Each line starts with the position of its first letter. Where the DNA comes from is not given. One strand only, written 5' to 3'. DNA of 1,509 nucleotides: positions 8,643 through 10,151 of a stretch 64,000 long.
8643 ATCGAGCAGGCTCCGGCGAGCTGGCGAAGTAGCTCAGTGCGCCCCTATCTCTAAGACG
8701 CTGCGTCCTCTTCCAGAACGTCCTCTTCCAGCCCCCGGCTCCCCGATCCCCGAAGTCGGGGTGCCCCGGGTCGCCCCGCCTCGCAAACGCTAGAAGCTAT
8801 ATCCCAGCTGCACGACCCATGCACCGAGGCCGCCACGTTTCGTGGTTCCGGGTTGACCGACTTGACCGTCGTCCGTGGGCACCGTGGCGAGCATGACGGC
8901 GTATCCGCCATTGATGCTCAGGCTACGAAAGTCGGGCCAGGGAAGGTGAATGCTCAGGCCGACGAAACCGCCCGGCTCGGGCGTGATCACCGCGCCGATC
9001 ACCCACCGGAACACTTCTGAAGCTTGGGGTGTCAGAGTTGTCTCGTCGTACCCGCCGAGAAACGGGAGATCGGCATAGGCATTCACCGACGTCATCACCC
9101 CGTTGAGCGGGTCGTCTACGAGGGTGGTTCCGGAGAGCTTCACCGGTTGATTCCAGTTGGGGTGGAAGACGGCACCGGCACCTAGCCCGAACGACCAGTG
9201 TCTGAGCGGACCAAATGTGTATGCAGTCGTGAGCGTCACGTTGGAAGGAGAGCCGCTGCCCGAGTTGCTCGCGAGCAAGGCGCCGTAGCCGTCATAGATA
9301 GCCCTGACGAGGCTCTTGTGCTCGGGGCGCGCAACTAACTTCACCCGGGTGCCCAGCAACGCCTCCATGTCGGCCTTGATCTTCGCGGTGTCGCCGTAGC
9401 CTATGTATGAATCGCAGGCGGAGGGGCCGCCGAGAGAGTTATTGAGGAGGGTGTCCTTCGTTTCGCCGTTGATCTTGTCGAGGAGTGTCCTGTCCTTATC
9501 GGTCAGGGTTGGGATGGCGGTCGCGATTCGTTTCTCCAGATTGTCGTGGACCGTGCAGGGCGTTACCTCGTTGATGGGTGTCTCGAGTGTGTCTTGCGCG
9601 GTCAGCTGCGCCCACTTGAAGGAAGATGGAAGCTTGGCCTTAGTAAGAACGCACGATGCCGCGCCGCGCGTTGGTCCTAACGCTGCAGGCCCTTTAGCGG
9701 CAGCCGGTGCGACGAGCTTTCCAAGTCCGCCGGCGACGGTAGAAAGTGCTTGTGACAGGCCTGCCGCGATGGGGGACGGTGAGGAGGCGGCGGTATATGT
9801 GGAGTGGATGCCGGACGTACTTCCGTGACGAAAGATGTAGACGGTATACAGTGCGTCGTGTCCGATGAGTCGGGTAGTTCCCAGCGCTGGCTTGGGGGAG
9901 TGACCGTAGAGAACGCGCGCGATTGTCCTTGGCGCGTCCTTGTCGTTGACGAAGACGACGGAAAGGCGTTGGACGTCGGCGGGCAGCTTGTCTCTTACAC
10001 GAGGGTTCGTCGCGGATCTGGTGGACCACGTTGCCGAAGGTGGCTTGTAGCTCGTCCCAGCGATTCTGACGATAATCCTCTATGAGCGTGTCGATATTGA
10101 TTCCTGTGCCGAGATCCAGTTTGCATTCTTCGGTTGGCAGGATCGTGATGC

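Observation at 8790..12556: Island cargo: translationally coupled radical-SAM/SPASM cassette with flanking small ORFs, a 4-TM protein and a terminal-Phe secreted protein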

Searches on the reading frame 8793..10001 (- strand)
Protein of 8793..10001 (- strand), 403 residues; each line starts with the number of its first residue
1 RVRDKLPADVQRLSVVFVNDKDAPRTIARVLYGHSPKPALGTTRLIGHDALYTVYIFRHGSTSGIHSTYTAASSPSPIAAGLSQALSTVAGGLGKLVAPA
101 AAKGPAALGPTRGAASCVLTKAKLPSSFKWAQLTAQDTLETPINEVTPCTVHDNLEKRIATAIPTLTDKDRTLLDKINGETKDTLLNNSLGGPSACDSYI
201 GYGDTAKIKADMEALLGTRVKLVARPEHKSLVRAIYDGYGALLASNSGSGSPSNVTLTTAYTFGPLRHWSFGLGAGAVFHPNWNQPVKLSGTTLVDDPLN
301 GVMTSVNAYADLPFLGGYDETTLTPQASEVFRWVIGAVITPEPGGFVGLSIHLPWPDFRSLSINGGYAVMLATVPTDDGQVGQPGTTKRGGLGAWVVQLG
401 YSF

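Call 38: find_homologous_proteins(query=window:8793-10001:-, max_evalue=0.001)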
Query window:8793-10001:- (403 aa): 5 proteins with E <= 0.001 among 8000 candidates.
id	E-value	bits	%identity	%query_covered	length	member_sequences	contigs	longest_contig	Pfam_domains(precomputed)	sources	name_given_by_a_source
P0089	3.2e-93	331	48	85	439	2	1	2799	-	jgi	jgi:hypothetical protein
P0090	2.6e-79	285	44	97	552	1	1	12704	-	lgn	-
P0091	7.0e-68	248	41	99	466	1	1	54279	-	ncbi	ncbi:MAG: hypothetical protein ACHQQS_10540 [Thermoanaerobaculales bacterium]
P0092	2.1e-52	197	36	97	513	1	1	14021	-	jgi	jgi:hypothetical protein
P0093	9.0e-52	195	35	99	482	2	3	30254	-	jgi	jgi:hypothetical protein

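Call 39: find_encoding_contigs(protein=P0092, flank=10000, max_places=2)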
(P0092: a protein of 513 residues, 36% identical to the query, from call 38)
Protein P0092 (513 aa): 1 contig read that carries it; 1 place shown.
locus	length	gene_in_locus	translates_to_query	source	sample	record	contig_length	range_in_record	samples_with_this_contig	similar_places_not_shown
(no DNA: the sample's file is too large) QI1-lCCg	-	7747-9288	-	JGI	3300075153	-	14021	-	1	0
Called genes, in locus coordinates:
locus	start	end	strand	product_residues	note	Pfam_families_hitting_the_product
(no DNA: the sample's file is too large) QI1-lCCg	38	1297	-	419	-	PF06123:CreD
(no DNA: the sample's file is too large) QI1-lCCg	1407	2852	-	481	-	PF00486:Trans_reg_C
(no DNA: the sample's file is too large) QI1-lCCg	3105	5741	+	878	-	PF00069:Pkinase, PF07714:PK_Tyr_Ser-Thr, PF07676:PD40, PF26549:Tricorn_N, PF07676:PD40, PF26549:Tricorn_N, PF26550:Tricorn_2nd (weak), PF26549:Tricorn_N (weak), +4 more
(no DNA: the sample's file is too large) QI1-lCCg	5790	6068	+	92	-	-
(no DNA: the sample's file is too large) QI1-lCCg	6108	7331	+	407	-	PF13353:Fer4_12, PF04055:Radical_SAM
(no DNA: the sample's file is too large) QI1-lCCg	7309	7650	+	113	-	-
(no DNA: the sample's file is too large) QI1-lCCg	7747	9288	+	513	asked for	-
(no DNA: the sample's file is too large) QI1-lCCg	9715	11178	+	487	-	-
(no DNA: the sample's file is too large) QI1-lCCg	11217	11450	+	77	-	-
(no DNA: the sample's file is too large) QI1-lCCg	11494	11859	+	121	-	-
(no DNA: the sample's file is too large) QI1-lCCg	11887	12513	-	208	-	PF19631:Trypco2 (weak)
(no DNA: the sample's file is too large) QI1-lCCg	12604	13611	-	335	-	PF00561:Abhydrolase_1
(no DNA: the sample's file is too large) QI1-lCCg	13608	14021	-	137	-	?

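Call 40: find_encoding_contigs(protein=P0091, flank=10000, max_places=2)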
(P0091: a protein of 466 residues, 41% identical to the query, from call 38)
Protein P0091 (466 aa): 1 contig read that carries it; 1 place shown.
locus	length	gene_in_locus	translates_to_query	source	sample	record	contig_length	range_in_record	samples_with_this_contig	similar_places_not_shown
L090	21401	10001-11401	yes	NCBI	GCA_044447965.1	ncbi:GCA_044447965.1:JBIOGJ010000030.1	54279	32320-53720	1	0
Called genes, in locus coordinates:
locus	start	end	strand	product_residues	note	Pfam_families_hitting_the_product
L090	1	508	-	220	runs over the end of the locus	PF03412:Peptidase_C39, PF13529:Peptidase_C39_2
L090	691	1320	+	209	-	-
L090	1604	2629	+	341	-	PF02547:Queuosine_synth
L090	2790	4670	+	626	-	PF08439:Peptidase_M3_N, PF01432:Peptidase_M3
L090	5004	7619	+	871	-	PF00069:Pkinase, PF07714:PK_Tyr_Ser-Thr, PF26549:Tricorn_N, PF26550:Tricorn_2nd, PF26549:Tricorn_N, PF26550:Tricorn_2nd, PF26549:Tricorn_N, PF26549:Tricorn_N, +7 more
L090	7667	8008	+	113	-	-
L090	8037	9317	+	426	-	PF04055:Radical_SAM, PF13353:Fer4_12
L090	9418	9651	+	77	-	-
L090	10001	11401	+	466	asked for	-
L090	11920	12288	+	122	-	PF00069:Pkinase, PF07714:PK_Tyr_Ser-Thr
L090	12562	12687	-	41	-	-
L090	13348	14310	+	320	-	-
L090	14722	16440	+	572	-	PF01343:Peptidase_S49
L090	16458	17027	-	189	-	PF00080:Sod_Cu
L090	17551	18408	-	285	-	PF00149:Metallophos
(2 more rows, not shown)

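Call 41: find_encoding_contigs(protein=P0093, flank=10000, max_places=2)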
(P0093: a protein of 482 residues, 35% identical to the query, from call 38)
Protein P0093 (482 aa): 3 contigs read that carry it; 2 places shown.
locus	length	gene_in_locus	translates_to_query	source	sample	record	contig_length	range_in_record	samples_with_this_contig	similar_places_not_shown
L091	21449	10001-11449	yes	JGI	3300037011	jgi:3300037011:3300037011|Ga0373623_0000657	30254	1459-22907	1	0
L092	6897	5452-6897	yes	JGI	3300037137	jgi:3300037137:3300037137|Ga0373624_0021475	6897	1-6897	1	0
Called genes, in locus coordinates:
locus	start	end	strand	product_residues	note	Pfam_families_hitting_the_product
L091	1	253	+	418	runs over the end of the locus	PF12704:MacB_PCD, PF02687:FtsX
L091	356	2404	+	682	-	PF00069:Pkinase, PF07714:PK_Tyr_Ser-Thr, PF17667:Pkinase_fungal (weak)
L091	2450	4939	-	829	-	PF00343:Phosphorylase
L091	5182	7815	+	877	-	PF00069:Pkinase, PF07714:PK_Tyr_Ser-Thr, PF07676:PD40, PF26549:Tricorn_N, PF07676:PD40 (weak), PF26549:Tricorn_N, PF26549:Tricorn_N, PF26549:Tricorn_N, +6 more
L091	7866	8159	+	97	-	-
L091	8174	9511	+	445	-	PF13353:Fer4_12, PF04055:Radical_SAM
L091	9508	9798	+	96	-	-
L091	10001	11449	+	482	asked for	-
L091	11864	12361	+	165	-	-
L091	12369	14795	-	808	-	PF02012:BNR (faint), PF13088:BNR_2 (faint), PF14870:PSII_BNR (faint), PF15902:Sortilin-Vps10 (weak)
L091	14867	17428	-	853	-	PF20129:DUF6519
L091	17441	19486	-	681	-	-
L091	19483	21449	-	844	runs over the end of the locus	-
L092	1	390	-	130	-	?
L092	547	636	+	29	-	-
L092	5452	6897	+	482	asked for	?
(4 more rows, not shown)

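Call 42: find_encoding_contigs(protein=P0090, flank=10000, max_places=2)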
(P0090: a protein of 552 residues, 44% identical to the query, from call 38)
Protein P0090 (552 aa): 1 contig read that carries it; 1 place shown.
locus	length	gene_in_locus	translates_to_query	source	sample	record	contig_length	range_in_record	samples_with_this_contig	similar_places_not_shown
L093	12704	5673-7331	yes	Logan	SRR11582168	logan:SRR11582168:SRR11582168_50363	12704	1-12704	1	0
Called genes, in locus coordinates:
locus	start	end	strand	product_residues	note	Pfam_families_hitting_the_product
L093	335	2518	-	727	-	-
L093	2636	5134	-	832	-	-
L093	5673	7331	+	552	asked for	-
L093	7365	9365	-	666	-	-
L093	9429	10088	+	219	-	-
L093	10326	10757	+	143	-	-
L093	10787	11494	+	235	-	-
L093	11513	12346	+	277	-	-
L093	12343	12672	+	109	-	-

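Call 75: search_protein_families(library=padloc, max_evalue=0.01, proteins=[P0091, L091:9508-9795:+])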
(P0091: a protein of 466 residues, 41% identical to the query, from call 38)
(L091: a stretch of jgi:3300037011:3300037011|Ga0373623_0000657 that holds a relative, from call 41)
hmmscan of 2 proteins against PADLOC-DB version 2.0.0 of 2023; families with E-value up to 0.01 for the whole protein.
P0091 (466 aa): 0 families

L091:9508-9795:+ (96 aa): 0 families

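Call 76: search_protein_families(library=phrogs, max_evalue=0.01, proteins=[P0091])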
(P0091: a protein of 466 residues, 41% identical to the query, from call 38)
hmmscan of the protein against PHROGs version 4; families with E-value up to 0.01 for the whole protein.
P0091 (466 aa): 0 families
